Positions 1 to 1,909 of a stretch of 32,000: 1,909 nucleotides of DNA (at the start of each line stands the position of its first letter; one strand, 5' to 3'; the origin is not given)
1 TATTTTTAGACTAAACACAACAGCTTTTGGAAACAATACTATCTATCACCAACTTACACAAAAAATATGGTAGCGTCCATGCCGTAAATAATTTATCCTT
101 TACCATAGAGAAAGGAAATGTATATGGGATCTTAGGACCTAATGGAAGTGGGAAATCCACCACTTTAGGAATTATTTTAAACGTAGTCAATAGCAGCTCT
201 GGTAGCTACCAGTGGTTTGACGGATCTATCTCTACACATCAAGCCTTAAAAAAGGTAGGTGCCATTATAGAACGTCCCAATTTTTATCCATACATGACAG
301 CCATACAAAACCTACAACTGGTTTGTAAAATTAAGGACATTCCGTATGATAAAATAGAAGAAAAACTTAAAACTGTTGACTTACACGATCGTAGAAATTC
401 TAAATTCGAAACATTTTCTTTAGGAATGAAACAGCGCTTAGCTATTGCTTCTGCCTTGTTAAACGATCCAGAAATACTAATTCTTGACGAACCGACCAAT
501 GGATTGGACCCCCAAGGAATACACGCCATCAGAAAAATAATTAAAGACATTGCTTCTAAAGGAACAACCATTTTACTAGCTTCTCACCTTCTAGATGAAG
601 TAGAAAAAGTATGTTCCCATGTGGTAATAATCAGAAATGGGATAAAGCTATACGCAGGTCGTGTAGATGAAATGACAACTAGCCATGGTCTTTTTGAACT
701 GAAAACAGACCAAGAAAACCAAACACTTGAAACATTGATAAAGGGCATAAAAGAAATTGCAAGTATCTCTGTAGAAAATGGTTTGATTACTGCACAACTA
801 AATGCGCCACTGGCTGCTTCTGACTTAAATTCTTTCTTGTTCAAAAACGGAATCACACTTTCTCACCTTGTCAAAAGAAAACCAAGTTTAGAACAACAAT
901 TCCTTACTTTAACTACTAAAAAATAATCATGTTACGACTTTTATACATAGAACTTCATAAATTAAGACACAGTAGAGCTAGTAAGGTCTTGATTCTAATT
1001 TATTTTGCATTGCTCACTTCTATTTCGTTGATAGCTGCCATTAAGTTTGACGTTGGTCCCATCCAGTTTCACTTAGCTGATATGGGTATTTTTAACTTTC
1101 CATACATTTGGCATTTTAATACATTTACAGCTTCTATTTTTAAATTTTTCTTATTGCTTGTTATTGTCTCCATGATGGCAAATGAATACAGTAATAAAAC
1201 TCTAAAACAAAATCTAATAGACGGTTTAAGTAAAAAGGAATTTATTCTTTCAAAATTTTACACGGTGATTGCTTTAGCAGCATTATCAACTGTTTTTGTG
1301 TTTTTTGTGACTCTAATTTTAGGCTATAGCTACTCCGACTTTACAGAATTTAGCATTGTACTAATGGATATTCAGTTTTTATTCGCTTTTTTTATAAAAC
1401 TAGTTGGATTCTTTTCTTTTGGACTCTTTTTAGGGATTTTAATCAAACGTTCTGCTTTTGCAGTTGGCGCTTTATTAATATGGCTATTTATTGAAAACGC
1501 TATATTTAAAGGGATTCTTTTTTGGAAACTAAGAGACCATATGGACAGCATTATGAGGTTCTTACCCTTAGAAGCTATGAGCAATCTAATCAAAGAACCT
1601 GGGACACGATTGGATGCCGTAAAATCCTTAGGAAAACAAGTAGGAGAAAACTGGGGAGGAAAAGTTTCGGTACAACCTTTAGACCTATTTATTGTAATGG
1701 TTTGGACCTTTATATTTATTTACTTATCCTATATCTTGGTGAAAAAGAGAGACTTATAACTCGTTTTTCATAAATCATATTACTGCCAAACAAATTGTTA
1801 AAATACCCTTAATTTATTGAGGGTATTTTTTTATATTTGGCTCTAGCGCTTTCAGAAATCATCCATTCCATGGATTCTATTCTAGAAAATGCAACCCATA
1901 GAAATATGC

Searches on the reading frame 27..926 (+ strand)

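Call 41: search_protein_families(library=pfam, proteins=[window:27-926:+], max_evalue=0.001)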
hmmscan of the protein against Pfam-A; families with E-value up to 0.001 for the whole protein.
window:27-926:+ (299 aa): 2 families
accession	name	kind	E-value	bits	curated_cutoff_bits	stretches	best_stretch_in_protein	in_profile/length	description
PF00005.33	ABC_tran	-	4.3e-30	105.5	25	1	20-158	1-137/137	ABC transporter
PF13304.12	AAA_21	-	7.4e-17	62.8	27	1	113-187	221-298/304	AAA domain, putative AbiEii toxin, Type IV TA system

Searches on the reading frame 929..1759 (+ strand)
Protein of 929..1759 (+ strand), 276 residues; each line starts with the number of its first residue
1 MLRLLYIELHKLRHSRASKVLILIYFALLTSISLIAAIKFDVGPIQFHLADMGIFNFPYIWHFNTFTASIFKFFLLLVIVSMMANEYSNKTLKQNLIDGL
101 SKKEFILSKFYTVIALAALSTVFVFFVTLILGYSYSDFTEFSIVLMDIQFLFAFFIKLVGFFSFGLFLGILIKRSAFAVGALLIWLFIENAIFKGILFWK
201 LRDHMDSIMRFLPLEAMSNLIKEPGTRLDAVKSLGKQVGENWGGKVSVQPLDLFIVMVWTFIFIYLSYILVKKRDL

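Call 41: search_protein_families(library=pfam, proteins=[window:929-1759:+], max_evalue=0.001)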
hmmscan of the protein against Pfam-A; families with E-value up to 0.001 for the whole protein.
window:929-1759:+ (276 aa): 3 families
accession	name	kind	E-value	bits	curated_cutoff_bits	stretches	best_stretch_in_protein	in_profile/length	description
PF12679.13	ABC2_membrane_2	-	2.8e-09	37.1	27.2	1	51-276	67-283/283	ABC-2 family transporter protein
PF12730.13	ABC2_membrane_4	-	6.1e-07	30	27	1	4-187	1-177/179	ABC-2 family transporter protein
PF12698.13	ABC2_membrane_3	-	0.00014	21.6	31.6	1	31-234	137-320/347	ABC-2 family transporter protein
